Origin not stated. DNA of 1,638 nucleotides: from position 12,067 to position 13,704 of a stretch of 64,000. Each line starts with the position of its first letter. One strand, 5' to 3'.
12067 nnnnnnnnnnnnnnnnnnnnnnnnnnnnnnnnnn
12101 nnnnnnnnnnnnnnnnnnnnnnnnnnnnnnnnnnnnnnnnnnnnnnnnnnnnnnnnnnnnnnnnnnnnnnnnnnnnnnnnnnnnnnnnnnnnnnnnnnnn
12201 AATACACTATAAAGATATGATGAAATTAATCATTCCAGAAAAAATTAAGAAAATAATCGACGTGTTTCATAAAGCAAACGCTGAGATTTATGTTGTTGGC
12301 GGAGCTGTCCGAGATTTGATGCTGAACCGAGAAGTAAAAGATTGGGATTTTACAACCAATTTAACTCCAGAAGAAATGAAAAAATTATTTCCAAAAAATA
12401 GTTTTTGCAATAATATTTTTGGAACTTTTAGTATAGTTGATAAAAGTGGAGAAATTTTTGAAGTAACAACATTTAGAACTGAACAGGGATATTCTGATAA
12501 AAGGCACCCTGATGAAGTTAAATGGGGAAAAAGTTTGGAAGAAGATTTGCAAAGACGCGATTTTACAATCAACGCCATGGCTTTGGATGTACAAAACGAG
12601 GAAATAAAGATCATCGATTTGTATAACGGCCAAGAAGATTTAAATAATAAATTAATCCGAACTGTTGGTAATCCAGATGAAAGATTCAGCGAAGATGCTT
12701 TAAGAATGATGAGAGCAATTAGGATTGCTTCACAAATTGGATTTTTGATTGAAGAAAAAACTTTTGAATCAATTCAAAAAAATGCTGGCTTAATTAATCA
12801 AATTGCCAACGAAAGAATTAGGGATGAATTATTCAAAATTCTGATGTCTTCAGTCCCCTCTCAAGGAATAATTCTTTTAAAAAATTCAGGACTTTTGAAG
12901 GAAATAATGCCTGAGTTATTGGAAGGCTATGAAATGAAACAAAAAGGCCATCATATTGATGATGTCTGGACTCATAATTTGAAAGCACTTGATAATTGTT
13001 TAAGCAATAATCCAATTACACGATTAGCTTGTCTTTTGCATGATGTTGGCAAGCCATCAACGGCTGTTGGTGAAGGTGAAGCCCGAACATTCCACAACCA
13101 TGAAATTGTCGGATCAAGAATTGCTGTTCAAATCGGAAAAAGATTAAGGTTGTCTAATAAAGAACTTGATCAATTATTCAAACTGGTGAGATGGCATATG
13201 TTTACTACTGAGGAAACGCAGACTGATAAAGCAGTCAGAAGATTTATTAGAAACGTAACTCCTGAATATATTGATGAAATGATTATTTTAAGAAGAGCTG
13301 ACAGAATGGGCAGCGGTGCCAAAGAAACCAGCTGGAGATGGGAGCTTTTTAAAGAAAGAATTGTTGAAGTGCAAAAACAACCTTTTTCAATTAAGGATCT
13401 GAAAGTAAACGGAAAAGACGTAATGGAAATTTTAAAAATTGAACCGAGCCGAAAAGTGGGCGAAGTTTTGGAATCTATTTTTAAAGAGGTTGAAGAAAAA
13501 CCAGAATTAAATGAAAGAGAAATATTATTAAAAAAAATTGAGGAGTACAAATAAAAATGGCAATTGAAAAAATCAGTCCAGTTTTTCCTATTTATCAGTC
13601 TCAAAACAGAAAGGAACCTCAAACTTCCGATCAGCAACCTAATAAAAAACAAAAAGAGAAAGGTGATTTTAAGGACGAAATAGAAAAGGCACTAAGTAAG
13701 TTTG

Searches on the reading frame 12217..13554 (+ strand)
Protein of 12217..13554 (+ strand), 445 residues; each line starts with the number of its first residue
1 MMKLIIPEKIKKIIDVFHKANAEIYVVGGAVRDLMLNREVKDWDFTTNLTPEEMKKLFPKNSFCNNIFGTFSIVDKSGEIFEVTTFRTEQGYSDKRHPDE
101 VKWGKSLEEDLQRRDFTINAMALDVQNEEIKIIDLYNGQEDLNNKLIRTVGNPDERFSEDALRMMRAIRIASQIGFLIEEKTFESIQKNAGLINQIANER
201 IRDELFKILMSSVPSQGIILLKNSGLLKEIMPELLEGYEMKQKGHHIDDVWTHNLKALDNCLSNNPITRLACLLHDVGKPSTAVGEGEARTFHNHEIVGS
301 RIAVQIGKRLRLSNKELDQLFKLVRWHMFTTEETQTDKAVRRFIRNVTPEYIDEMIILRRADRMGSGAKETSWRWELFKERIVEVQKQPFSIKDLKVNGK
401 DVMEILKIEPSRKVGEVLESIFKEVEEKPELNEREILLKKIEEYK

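Call 77: search_protein_families(library=pfam, proteins=[window:12217-13554:+])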
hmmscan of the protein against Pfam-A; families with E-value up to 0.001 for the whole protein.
window:12217-13554:+ (445 aa): 4 families
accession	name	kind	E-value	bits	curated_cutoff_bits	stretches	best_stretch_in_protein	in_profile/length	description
PF01743.26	PolyA_pol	-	9.9e-38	129.8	23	1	24-148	1-126/126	Poly A polymerase head domain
PF12627.12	PolyA_pol_RNAbd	-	3.7e-19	68.7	22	1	175-234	1-60/64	Probable RNA and SrmB- binding site of polymerase A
PF01966.28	HD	-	2.8e-10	40.9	22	1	267-363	26-112/116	HD domain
PF13735.12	tRNA_NucTran2_2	-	5.8e-07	30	27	1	386-440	98-148/149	tRNA nucleotidyltransferase domain 2 putative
